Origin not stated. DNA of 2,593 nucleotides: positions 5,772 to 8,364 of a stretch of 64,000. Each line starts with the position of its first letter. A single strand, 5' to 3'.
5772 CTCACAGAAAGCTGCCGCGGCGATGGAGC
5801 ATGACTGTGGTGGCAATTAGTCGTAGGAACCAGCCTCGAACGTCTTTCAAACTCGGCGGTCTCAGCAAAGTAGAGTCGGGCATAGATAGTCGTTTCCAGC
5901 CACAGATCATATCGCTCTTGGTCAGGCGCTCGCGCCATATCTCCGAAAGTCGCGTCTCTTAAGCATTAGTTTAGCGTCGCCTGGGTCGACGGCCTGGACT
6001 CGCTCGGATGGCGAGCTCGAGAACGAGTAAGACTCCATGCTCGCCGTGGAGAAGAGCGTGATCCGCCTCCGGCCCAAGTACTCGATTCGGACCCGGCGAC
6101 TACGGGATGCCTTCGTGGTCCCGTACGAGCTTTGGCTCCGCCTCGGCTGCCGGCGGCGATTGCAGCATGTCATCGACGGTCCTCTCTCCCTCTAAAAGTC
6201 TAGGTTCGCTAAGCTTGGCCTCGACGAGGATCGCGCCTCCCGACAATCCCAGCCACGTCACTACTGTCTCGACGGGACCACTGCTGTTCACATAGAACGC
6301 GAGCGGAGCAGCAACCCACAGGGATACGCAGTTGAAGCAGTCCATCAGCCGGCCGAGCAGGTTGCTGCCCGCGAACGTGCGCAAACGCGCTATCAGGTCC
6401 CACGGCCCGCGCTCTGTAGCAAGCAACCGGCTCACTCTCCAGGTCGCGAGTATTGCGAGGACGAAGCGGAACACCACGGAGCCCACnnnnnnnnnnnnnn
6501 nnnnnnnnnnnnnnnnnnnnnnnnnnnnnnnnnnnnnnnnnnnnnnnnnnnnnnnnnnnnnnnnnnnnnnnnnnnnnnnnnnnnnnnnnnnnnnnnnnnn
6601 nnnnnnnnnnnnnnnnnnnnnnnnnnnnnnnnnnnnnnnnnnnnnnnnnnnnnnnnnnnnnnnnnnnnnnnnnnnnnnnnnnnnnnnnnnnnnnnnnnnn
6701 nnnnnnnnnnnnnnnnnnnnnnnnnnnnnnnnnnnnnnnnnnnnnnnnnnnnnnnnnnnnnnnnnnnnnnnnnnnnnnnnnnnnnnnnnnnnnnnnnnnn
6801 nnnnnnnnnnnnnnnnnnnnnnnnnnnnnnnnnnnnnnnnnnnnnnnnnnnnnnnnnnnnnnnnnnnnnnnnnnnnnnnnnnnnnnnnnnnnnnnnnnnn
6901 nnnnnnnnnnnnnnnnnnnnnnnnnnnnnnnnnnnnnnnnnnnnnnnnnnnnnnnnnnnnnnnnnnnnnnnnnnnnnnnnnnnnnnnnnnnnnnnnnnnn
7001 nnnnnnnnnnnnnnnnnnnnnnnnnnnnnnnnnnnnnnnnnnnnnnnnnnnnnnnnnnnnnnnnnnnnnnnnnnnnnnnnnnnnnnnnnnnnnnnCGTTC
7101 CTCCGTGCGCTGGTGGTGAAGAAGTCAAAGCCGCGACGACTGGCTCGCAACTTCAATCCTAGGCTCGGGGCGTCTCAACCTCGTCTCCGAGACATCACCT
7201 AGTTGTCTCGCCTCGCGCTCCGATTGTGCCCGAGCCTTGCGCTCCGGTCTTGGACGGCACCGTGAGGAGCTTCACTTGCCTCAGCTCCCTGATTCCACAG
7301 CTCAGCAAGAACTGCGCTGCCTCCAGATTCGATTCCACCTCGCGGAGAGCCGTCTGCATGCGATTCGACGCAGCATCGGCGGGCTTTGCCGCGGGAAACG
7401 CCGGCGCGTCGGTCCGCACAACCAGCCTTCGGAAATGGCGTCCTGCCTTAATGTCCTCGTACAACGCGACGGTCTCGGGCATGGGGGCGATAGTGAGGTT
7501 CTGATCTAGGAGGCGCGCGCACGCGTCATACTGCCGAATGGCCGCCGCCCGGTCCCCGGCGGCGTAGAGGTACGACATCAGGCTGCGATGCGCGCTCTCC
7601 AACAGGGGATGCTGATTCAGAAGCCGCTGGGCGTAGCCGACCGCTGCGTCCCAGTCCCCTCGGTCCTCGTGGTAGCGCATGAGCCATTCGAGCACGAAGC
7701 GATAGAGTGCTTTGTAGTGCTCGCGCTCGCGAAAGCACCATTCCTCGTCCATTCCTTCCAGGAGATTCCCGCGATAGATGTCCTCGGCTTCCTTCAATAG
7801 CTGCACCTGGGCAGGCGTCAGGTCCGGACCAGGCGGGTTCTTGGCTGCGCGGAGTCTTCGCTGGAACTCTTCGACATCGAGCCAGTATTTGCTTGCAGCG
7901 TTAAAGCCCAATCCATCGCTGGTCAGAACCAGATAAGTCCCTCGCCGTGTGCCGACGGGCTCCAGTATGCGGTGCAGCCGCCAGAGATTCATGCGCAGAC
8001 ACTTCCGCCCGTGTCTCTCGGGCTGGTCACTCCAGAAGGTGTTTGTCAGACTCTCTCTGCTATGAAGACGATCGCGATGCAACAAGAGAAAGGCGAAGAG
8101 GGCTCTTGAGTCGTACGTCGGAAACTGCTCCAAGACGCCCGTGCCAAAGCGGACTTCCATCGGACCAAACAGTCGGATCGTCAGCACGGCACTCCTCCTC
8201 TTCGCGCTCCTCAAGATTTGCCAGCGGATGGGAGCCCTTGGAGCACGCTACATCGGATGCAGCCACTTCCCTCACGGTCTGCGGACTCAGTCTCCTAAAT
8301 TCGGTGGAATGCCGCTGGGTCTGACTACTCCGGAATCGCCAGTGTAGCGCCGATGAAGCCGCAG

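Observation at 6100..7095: Protein with a 16-Cys/8-Trp C-terminal tail, translationally coupled to a DUF1360-like membrane protein and preceded by a SARP regulator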

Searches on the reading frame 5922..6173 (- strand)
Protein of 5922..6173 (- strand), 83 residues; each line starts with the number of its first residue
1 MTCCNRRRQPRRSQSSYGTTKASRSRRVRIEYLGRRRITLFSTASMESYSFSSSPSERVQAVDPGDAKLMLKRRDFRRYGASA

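Call 20: search_protein_families(library=pfam, proteins=[window:5922-6173:-], max_evalue=1)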
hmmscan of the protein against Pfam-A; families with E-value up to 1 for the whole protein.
window:5922-6173:- (83 aa): 0 families

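Call 51: find_homologous_proteins(query=window:5925-6173:-, max_evalue=0.01)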
Query window:5925-6173:-: no candidate shares three 5-residue words with the query. No homologue found.

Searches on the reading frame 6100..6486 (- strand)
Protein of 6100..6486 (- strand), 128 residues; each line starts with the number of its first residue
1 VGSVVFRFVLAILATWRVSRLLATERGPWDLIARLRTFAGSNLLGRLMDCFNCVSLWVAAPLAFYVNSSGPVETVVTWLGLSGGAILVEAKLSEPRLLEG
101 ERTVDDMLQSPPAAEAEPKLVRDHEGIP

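Call 3: search_protein_families(library=pfam, proteins=[window:6100-6486:-], max_evalue=0.1)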
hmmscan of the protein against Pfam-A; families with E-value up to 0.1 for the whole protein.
window:6100-6486:- (128 aa): 1 family
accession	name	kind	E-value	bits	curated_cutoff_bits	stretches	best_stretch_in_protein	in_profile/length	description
PF07098.16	DUF1360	-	1.8e-05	25.1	21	1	42-89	51-99/102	Protein of unknown function (DUF1360)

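Call 4: search_protein_families(library=ncbifam, proteins=[window:6100-6486:-], max_evalue=0.1)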
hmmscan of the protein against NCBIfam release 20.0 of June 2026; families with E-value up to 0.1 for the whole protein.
window:6100-6486:- (128 aa): 0 families

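Call 63: find_homologous_proteins(query=window:6103-6486:-, max_evalue=0.001)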
Query window:6103-6486:- (128 aa): 93 proteins with E <= 0.001 among 124 candidates.
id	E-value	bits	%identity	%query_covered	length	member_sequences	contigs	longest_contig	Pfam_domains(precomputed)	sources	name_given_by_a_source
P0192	2.9e-76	271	99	98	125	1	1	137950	PF07098.17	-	-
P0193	6.6e-38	147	62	85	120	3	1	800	-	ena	-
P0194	6.5e-37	144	57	95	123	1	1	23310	PF07098.17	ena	-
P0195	2.4e-29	120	66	73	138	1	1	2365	PF07098.17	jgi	jgi:Protein of unknown function (DUF1360)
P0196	3.9e-29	119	65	73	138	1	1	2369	PF07098.17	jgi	jgi:hypothetical protein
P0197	1.9e-28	117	52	95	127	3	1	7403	-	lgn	-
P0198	2.2e-28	117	62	73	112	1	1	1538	PF07098.17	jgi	-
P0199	2.0e-27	114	49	93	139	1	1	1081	-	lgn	-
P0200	2.8e-27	113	60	76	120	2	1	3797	PF07098.17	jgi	jgi:uncharacterized protein DUF1360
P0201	3.3e-27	113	56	73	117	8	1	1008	PF07098.17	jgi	jgi:hypothetical protein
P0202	9.7e-27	111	52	87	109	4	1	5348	PF07098.17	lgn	-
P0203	1.5e-26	111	53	77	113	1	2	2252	PF07098.17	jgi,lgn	jgi:hypothetical protein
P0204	2.2e-26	110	52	91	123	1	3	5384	PF07098.17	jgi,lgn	jgi:hypothetical protein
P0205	2.3e-26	110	52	91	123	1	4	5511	PF07098.17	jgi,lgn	jgi:hypothetical protein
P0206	2.3e-26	110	59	77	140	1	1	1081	-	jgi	jgi:hypothetical protein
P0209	5.4e-26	109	59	73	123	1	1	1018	PF07098.17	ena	-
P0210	5.9e-26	109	59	73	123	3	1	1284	PF07098.17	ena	-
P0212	7.9e-26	108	51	91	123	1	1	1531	PF07098.17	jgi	jgi:hypothetical protein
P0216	1.7e-25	107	53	73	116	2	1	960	PF07098.17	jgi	jgi:hypothetical protein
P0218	2.1e-25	107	48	99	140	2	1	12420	PF07098.17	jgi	jgi:hypothetical protein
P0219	2.3e-25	107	47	91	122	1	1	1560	PF07098.17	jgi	jgi:hypothetical protein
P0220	2.8e-25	107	55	73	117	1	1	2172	PF07098.17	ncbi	-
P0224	6.1e-25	105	50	88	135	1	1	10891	PF07098.17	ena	-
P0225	6.9e-25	105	54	83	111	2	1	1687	PF07098.17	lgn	-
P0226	7.4e-25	105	53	79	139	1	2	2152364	PF07098.17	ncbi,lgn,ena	-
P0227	8.2e-25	105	54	80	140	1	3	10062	PF07098.17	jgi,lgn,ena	-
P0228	1.1e-24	105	61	73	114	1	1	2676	PF07098.17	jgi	jgi:hypothetical protein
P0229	1.2e-24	105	54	77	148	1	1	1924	PF07098.17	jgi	jgi:hypothetical protein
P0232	1.7e-24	104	49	95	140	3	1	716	PF07098.17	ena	-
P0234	3.2e-24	103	48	92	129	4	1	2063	PF07098.17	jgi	-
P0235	3.9e-24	103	53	83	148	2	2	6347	PF07098.17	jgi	-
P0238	6.2e-24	102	50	95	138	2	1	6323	PF07098.17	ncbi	-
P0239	7.0e-24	102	52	90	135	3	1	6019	PF07098.17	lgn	-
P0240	8.2e-24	102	62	66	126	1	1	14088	PF07098.17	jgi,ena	-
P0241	1.4e-23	101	55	73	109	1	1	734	PF07098.17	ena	-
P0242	2.7e-23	100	51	87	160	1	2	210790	-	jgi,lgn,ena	jgi:hypothetical protein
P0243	4.2e-23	100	57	66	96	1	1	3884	PF07098.17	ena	-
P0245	5.4e-23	99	57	71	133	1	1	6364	PF07098.17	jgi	jgi:hypothetical protein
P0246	5.8e-23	99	51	76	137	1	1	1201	PF07098.17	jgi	jgi:hypothetical protein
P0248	7.8e-23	99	51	73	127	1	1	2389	PF07098.17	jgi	jgi:hypothetical protein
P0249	8.4e-23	99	56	63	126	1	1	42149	PF07098.17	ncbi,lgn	ncbi:MAG TPA: DUF1360 domain-containing protein [Longimicrobium sp.]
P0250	9.5e-23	98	57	73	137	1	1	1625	PF07098.17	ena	-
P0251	1.8e-22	97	59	64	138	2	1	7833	PF07098.17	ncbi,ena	-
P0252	2.3e-22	97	58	66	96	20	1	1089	PF07098.17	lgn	-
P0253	2.4e-22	97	60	64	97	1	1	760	PF07098.17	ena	-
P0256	1.9e-21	94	47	95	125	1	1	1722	PF07098.17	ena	-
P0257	2.5e-21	94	52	76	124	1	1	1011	PF07098.17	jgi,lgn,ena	-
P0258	2.7e-21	94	57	66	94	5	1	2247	PF07098.17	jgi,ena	-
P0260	5.3e-21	93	50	73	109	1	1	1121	PF07098.17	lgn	-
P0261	8.0e-21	92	56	66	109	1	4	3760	PF07098.17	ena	-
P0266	3.6e-20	90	50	84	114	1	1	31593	PF07098.17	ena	-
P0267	3.8e-20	90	56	66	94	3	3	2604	PF07098.17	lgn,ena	-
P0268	4.0e-20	90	47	83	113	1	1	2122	PF07098.17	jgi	jgi:Protein of unknown function (DUF1360)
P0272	5.9e-20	89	52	73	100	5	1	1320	PF07098.17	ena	-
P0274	7.0e-20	89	55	64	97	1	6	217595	-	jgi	jgi:hypothetical protein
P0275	1.2e-19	88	56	66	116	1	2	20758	PF07098.17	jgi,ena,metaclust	metaclust:\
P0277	4.0e-19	87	49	73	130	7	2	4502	PF07098.17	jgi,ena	jgi:hypothetical protein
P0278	4.7e-19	86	46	94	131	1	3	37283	PF07098.17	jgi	jgi:hypothetical protein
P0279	7.3e-19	86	49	78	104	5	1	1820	PF07098.17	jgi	jgi:Protein of unknown function (DUF1360)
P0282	5.0e-18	83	48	66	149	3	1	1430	PF07098.17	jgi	-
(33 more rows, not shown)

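Call 64: find_encoding_contigs(protein=P0194, flank=3500, max_places=1)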
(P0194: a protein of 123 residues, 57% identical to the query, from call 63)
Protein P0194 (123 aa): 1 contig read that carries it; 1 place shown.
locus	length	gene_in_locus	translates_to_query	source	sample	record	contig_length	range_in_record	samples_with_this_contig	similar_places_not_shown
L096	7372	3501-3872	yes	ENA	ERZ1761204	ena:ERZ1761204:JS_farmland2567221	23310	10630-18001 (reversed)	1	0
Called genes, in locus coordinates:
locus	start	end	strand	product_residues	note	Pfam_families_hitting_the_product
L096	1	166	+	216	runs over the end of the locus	PF03932:CutC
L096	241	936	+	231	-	-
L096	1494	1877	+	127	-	-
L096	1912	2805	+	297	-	PF03704:BTAD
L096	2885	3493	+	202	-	-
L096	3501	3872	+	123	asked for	PF07098:DUF1360 (faint)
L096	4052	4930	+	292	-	PF01223:Endonuclease_NS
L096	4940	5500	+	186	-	-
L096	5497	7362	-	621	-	PF03065:Glyco_hydro_57, PF09094:AmyA-A_glucT_m, PF09095:AmyA-gluTrfs_C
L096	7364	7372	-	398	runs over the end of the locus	PF03065:Glyco_hydro_57, PF12055:DUF3536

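Call 65: find_encoding_contigs(protein=P0226, flank=3500, max_places=1)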
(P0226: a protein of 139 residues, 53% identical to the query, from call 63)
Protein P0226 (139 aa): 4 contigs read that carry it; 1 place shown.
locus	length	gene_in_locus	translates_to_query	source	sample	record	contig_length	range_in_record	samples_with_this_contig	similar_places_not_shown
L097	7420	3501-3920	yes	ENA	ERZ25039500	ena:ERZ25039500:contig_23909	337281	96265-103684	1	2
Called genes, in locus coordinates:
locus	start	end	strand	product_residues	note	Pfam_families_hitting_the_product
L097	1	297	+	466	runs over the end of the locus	PF00158:Sigma54_activat, PF14532:Sigma54_activ_2, PF25601:AAA_lid_14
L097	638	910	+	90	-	-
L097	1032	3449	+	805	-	-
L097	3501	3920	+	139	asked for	PF07098:DUF1360 (faint)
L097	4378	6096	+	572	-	PF00128:Alpha-amylase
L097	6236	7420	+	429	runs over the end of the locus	PF00581:Rhodanese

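Call 66: find_encoding_contigs(protein=P0249, flank=3500, max_places=1)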
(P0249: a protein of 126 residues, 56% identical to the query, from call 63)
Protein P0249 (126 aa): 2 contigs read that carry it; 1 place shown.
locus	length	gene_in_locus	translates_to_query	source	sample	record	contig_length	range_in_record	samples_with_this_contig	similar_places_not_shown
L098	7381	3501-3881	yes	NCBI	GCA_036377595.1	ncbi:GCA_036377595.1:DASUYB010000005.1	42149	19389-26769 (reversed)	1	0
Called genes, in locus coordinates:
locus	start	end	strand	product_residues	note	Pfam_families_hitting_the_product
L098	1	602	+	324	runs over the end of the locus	-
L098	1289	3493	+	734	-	-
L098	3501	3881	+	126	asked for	PF07098:DUF1360 (faint)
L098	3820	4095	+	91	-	-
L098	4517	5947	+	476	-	-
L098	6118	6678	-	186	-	-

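Call 68: search_protein_families(library=pfam, proteins=[L098:3820-4092:+, L097:1032-3446:+, L098:1289-3490:+, L098:4517-5944:+], max_evalue=1)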
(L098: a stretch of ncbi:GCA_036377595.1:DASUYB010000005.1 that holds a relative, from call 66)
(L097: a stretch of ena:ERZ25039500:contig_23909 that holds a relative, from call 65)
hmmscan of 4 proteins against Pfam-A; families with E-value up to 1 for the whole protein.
L098:3820-4092:+ (91 aa): 0 families

L097:1032-3446:+ (805 aa): 0 families

L098:1289-3490:+ (734 aa): 0 families

L098:4517-5944:+ (476 aa): 2 families
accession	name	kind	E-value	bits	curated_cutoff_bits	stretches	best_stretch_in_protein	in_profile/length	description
PF14559.12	TPR_19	-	0.00044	21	25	1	392-440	1-49/68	Tetratricopeptide repeat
PF07719.23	TPR_2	-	0.21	12.2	27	1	388-415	7-34/34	Tetratricopeptide repeat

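Call 69: find_encoding_contigs(protein=P0242, flank=3500, max_places=1)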
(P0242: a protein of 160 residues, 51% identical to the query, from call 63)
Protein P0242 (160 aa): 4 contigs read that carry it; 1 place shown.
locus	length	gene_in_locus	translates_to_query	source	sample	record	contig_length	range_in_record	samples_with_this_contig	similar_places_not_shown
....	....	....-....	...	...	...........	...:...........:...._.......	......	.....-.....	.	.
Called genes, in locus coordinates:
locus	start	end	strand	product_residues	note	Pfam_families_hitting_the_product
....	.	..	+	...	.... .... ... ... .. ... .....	-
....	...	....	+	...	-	-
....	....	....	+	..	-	-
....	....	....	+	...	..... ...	-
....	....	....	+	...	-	-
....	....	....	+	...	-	-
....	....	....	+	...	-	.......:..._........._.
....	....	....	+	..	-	-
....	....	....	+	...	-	-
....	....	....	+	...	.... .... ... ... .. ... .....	-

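Call 70: find_encoding_contigs(protein=P0274, flank=3500, max_places=1)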
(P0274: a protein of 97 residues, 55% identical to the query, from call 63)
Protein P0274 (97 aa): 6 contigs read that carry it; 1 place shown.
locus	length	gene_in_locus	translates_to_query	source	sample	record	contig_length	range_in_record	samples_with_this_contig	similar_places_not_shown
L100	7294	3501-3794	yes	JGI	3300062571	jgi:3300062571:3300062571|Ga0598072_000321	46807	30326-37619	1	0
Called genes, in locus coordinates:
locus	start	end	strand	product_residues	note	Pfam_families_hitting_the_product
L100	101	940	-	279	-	PF00165:HTH_AraC (faint), PF12833:HTH_18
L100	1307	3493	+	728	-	PF13620:CarboxypepD_reg (faint)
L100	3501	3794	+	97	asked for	-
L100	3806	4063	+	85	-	-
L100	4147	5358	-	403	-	PF04055:Radical_SAM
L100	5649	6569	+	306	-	PF03328:HpcH_HpaI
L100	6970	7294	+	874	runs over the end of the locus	PF07626:PSD3, PF07637:PSD5, PF07631:PSD4, PF07627:PSCyt3, PF07624:PSD2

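Call 75: find_related_loci(query=A2, collection=viral_contigs, flank=5000)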
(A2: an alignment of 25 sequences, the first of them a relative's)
Query A2 (125 aa) in viral_contigs; peptide patterns used: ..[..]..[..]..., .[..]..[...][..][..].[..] (x = any residue, [..] = any of these).
42 stretches matched a pattern; 7 encode a relative of the query (tblastn E <= 1e-3); 7 distinct loci.
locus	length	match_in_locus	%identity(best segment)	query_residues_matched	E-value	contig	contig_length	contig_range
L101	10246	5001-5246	45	4-86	4e-18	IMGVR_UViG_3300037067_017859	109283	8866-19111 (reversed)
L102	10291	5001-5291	38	5-90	4e-12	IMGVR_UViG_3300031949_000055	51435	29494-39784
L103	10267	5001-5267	37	2-92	2e-11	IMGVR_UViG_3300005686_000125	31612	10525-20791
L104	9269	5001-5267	37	2-92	2e-11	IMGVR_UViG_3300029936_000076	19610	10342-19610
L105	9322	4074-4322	39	11-86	2e-10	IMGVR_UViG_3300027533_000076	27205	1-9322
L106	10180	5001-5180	37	6-56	2e-8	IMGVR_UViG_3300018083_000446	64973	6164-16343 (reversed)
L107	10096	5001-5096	56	6-37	6e-7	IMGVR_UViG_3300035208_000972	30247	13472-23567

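Call 81: predict_structure(alignment_id=A2)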
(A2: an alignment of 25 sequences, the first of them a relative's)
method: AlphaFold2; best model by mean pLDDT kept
length: 125 residues; sequences in the alignment: 25
mean_pLDDT: 62.8   pTM: 0.34
mean pLDDT of the five models: 62.8, 62.0, 60.0, 58.7, 58.0
residues with pLDDT >= 90: 0; 70-90: 39; 50-70: 54; < 50: 32
segments of 3 or more residues with pLDDT < 50: 92-123
pLDDT, mean of each block of 10 residues (from residue 1): 73 70 63 71 66 67 71 74 69 47 43 46 50
secondary structure, 60 per line:
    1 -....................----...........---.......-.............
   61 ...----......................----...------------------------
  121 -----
elements in order: H2-21 H26-36 H40-46 H48-63 H68-89

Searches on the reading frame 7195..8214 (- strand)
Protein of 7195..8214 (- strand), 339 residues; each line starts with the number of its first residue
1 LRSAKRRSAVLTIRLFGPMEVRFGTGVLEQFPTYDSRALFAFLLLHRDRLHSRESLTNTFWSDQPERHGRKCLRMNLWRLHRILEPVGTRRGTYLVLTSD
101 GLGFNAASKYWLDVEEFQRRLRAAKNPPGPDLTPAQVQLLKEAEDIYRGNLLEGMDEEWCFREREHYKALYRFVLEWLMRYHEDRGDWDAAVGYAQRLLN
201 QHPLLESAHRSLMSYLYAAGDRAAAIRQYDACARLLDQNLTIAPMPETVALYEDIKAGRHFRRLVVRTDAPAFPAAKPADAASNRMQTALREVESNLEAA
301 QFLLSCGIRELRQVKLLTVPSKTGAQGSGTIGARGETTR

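Call 3: search_protein_families(library=pfam, proteins=[window:7195-8214:-], max_evalue=0.1)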
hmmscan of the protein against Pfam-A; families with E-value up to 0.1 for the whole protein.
window:7195-8214:- (339 aa): 5 families
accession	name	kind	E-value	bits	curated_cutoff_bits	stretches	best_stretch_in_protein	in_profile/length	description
PF03704.23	BTAD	-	7.9e-25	88.4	22.1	1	112-255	1-145/146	Bacterial transcriptional activator domain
PF13428.12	TPR_14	-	0.00066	20.6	23.5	1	176-208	5-37/44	Tetratricopeptide repeat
PF00486.34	Trans_reg_C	-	0.0008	19.9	26.2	1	37-104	11-75/77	Transcriptional regulatory protein, C terminal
PF13174.12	TPR_6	-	0.0069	17.4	26.3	0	182-203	10-31/33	Tetratricopeptide repeat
PF13176.12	TPR_7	-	0.073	13.7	27.9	0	182-200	9-27/36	Tetratricopeptide repeat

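Call 4: search_protein_families(library=ncbifam, proteins=[window:7195-8214:-], max_evalue=0.1)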
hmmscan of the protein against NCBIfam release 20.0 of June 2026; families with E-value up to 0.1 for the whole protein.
window:7195-8214:- (339 aa): 3 families
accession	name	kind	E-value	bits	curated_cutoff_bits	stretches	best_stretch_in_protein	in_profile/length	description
NF053617.1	SARPRegAfsRStmc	equivalog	2.7e-14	52.1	1430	1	7-280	25-290/986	SARP-family global regulator AfsR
NF041231.1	BagI_FevR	exception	7.9e-08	32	500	1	37-291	16-268/315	AfsR/SARP family transcriptional regulator BagI/FevR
NF007546.0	PRK10161.1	equivalog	0.012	15.2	471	1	37-106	160-225/229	phosphate response regulator transcription factor PhoB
